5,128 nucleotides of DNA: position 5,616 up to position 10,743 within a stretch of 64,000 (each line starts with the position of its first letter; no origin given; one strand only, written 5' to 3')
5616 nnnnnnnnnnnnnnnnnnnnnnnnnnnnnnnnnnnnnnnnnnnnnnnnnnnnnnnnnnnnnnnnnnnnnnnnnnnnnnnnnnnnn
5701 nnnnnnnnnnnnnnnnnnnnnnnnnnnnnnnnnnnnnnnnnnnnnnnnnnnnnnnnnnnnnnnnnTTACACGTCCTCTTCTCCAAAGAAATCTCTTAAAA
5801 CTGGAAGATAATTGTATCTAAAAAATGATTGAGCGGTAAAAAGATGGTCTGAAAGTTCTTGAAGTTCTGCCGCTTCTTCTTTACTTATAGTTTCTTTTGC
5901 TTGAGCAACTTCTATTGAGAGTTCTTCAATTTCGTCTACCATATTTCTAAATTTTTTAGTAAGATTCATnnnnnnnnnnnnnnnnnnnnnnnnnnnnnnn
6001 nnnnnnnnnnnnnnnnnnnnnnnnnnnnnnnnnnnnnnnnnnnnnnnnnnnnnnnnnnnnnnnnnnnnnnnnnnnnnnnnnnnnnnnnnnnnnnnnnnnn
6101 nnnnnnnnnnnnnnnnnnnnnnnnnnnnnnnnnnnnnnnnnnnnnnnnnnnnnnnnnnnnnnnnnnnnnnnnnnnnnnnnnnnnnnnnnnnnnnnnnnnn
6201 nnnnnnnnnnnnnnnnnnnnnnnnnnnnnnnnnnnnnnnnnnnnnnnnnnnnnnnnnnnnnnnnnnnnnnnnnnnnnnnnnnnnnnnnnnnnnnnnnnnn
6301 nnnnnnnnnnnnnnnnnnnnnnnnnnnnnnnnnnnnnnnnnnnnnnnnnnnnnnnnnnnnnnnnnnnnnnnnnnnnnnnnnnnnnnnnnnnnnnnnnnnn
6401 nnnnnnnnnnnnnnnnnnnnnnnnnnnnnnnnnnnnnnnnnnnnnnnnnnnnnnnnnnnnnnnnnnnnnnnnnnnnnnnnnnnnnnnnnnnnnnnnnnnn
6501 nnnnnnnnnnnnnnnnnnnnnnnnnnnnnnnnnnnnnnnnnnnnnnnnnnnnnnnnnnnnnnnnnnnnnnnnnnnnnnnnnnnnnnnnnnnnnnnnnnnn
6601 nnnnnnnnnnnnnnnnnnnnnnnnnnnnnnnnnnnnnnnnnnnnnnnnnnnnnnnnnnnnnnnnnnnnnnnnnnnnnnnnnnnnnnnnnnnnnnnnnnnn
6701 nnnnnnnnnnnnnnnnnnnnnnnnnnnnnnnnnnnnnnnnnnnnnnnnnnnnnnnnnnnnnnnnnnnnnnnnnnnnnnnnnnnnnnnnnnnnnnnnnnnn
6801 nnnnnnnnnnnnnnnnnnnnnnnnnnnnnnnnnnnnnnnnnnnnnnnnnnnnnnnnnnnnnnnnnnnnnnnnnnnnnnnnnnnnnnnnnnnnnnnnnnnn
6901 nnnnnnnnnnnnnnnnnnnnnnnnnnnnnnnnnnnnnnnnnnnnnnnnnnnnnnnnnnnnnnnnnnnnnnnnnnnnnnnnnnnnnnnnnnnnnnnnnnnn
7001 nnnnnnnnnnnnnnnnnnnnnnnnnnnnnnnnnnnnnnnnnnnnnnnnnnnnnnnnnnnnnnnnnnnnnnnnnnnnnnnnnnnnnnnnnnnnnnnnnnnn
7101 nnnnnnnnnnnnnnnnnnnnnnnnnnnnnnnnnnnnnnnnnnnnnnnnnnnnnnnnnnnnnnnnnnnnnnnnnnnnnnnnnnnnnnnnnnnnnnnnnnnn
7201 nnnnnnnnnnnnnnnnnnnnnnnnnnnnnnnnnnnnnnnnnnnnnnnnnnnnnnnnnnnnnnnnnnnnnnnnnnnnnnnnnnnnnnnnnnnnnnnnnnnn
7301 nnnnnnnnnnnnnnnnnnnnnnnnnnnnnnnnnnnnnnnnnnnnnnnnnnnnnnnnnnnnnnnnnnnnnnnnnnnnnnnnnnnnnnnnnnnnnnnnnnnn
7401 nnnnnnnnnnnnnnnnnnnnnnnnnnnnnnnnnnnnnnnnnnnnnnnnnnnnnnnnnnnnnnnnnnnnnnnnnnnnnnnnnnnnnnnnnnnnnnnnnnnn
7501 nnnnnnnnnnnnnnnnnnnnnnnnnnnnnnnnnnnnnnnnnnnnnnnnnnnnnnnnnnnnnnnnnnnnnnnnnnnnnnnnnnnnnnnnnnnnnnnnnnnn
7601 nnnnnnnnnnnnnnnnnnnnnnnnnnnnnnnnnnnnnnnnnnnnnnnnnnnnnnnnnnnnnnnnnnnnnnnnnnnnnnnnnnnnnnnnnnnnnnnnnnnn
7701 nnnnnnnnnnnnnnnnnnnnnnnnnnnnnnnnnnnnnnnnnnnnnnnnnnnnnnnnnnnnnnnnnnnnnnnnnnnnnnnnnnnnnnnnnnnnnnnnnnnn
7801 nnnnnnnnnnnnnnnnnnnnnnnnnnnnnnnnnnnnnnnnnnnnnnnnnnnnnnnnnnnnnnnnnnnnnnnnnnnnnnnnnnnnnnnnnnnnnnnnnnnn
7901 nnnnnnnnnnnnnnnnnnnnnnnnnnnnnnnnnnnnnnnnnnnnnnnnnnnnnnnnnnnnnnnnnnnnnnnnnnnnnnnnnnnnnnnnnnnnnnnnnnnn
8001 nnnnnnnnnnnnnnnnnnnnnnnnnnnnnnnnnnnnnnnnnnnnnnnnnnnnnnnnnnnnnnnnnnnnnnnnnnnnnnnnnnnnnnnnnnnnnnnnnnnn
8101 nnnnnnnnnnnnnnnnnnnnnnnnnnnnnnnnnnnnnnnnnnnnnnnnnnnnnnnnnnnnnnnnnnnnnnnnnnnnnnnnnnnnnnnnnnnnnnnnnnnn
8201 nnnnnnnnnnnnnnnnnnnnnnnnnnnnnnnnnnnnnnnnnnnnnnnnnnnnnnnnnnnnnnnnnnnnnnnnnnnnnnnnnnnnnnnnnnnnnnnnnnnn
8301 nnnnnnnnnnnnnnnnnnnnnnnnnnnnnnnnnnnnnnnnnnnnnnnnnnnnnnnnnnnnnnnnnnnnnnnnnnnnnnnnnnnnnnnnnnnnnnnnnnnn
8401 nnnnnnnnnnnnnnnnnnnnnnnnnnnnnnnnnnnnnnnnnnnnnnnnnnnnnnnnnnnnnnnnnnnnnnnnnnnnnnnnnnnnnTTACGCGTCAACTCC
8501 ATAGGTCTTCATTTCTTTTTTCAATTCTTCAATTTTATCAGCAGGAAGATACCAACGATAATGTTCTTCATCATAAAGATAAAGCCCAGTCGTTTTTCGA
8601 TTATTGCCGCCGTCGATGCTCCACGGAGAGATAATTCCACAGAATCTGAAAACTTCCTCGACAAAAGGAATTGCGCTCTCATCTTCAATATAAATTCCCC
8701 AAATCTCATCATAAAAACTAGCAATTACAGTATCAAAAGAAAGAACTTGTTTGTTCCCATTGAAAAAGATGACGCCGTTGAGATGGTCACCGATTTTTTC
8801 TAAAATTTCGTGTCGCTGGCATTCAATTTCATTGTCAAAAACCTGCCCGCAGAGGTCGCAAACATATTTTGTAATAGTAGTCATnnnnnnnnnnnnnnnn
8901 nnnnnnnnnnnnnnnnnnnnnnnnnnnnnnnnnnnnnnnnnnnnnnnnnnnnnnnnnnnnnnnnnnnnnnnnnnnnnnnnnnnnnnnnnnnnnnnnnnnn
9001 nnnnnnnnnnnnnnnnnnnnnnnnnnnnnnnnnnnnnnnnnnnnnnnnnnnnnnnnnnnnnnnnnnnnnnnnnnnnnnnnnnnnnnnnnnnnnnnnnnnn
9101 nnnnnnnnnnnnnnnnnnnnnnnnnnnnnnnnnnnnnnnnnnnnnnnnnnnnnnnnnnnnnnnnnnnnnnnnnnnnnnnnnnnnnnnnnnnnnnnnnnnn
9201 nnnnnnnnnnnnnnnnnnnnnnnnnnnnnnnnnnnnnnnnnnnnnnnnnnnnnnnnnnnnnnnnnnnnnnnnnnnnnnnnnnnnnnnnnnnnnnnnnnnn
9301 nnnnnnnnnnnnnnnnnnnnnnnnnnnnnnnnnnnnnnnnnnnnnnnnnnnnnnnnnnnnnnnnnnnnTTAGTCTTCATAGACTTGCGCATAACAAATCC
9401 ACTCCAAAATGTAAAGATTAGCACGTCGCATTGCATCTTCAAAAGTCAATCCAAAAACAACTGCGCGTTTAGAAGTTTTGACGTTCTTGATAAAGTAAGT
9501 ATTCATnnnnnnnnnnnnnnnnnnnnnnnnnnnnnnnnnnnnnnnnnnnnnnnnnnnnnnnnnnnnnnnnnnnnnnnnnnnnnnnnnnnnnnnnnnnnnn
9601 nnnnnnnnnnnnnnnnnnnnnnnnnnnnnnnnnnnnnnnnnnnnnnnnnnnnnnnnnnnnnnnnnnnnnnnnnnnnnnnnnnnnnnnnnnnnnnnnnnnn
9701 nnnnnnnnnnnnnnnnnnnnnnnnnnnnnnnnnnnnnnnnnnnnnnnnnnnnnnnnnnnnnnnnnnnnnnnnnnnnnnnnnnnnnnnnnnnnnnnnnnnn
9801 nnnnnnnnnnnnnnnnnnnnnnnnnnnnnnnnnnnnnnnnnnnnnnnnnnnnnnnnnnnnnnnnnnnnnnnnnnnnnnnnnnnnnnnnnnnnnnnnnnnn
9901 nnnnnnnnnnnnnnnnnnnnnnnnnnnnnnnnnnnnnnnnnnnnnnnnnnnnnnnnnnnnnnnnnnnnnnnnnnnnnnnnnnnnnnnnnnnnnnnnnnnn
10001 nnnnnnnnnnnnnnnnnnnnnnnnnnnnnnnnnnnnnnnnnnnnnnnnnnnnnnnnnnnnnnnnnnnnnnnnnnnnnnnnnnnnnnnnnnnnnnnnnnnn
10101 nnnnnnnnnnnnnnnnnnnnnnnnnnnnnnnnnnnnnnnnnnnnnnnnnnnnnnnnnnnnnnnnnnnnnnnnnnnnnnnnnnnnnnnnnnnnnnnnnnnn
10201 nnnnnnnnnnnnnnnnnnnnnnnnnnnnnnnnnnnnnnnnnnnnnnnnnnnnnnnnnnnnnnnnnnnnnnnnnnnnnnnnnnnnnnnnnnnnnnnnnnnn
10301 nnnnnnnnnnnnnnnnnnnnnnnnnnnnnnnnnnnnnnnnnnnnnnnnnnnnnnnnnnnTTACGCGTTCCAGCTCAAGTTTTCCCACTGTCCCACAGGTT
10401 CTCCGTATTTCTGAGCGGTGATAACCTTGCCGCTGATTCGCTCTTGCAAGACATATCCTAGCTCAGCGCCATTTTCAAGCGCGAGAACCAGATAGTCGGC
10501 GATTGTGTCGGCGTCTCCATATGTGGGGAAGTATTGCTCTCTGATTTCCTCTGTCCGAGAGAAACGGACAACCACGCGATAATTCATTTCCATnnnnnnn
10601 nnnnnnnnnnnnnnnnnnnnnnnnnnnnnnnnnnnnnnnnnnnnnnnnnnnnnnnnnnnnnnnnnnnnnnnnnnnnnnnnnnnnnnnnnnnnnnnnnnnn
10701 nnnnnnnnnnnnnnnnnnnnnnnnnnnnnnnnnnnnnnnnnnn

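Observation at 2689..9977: Seventeen perfect copies of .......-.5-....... delimiting monocistronic early cassettes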

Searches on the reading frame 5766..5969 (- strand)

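Call 18: search_protein_families(library=pfam, max_evalue=0.1, proteins=[window:5766-5969:-])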
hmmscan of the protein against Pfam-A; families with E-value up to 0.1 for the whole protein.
window:5766-5969:- (67 aa): 4 families
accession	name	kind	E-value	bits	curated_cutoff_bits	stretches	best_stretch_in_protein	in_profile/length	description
PF06005.17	ZapB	-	0.026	15.4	31.5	1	3-38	9-46/71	Cell division protein ZapB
PF10496.14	Syntaxin-18_N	-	0.063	14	30.6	1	1-40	1-36/87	SNARE-complex protein Syntaxin-18 N-terminus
PF23888.1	DUF7240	-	0.067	13.9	27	1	6-46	27-67/104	Family of unknown function (DUF7240)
PF18210.6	Knl1_RWD_C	-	0.073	13.7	27.8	1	3-48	2-55/151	Knl1 RWD C-terminal domain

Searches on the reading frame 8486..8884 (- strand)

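Call 17: search_protein_families(library=pfam, max_evalue=0.1, proteins=[window:8486-8884:-])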
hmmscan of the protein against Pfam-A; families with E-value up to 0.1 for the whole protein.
window:8486-8884:- (132 aa): 2 families
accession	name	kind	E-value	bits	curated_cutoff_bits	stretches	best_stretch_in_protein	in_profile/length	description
PF23447.1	DUF7128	-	0.0034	17.7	25.7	1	5-26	11-32/44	Domain of unknown function (DUF7128)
PF13894.12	zf-C2H2_4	-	0.059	14.6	27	0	7-26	1-20/24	C2H2-type zinc finger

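Call 45: search_protein_families(library=phrogs, max_evalue=0.01, proteins=[window:8486-8884:-])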
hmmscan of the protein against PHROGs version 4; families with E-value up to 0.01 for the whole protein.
window:8486-8884:- (132 aa): 0 families

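Call 73: search_protein_families(library=padloc, max_evalue=0.1, proteins=[window:8486-8884:-])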
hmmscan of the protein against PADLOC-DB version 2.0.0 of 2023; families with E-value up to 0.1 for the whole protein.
window:8486-8884:- (132 aa): 0 families

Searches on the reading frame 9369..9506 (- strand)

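Call 17: search_protein_families(library=pfam, max_evalue=0.1, proteins=[window:9369-9506:-])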
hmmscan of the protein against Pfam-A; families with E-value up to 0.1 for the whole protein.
window:9369-9506:- (45 aa): 1 family
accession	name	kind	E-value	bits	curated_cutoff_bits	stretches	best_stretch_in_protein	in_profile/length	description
PF24905.1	TTC3_9th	-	0.0034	17.5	27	1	3-35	22-54/60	TTC3, helical domain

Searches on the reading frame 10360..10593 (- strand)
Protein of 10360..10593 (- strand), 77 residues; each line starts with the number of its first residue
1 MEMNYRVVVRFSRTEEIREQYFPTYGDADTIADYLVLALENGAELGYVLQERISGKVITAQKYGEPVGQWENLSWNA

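Call 17: search_protein_families(library=pfam, max_evalue=0.1, proteins=[window:10360-10593:-])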
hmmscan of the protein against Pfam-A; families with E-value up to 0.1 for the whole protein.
window:10360-10593:- (77 aa): 1 family
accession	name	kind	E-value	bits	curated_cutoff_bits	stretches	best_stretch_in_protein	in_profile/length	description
PF11517.13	Nab2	-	0.062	14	25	1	27-53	27-53/101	Nuclear abundant poly(A) RNA-bind protein 2 (Nab2)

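Call 45: search_protein_families(library=phrogs, max_evalue=0.01, proteins=[window:10360-10593:-])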
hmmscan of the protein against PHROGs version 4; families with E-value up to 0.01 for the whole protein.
window:10360-10593:- (77 aa): 0 families
